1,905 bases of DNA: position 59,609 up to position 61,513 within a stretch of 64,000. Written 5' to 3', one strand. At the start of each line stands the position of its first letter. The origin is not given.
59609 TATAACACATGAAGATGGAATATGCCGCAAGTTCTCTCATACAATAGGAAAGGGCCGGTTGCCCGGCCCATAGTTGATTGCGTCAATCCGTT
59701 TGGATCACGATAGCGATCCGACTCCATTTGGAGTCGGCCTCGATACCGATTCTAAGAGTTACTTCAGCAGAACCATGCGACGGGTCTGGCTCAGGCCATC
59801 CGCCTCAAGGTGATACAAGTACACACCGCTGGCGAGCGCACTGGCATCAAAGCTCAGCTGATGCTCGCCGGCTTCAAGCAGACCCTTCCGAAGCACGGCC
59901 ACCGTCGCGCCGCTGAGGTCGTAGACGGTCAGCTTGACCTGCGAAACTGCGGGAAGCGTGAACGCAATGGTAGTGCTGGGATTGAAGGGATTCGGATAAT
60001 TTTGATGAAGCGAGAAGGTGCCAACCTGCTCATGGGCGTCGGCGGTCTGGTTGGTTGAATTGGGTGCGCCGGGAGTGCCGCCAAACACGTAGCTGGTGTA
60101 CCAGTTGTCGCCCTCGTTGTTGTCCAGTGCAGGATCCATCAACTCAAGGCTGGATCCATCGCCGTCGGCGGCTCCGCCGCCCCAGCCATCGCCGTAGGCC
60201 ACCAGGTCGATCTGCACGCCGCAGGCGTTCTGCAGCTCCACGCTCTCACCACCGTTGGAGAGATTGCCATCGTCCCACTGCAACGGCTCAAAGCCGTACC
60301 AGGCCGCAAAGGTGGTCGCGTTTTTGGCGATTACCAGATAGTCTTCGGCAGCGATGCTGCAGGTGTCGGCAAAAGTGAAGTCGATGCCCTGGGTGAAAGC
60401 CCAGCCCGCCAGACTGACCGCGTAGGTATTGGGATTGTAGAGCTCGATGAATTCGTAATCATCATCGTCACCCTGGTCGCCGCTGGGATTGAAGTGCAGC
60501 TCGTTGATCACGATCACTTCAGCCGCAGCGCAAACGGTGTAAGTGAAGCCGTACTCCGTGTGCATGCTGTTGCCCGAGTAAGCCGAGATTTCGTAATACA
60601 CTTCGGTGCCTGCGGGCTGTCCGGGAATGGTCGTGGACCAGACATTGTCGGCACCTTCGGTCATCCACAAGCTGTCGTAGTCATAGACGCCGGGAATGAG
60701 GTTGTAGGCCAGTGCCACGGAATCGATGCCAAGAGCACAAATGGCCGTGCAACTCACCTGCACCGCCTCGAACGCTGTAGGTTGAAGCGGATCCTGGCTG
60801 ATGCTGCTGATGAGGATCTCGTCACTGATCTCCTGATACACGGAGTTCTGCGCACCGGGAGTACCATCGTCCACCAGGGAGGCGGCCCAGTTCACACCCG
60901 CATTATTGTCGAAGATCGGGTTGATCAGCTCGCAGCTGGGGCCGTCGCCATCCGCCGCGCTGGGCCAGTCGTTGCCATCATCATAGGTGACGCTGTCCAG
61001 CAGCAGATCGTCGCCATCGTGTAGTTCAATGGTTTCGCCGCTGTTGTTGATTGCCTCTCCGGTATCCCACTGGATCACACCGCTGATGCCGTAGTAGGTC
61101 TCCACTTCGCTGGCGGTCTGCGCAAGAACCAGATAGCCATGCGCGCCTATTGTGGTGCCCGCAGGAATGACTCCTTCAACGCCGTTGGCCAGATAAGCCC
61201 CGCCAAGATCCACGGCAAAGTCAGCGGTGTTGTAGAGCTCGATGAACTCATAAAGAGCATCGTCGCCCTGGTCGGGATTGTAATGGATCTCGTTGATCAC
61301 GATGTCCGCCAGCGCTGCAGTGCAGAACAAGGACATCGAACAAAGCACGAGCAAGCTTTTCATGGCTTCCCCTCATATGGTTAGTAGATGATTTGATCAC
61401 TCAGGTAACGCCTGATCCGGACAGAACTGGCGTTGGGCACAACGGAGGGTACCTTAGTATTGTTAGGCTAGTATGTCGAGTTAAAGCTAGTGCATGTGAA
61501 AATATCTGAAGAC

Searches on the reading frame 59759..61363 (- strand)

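Call 54: search_protein_families(library=pfam, proteins=[window:59759-61363:-], max_evalue=0.0001)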
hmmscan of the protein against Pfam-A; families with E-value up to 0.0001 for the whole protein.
window:59759-61363:- (534 aa): 3 families
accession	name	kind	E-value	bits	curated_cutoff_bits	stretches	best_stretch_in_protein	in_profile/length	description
PF00932.25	LTD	-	4.6e-35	120.7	34.3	2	280-391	4-108/109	Lamin Tail Domain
PF18962.6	Por_Secre_tail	-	1.2e-09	38.7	27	1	456-531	2-74/75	Secretion system C-terminal sorting domain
PF13860.13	FlgD_ig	-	3e-05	24.4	27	1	465-521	13-75/79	FlgD Ig-like domain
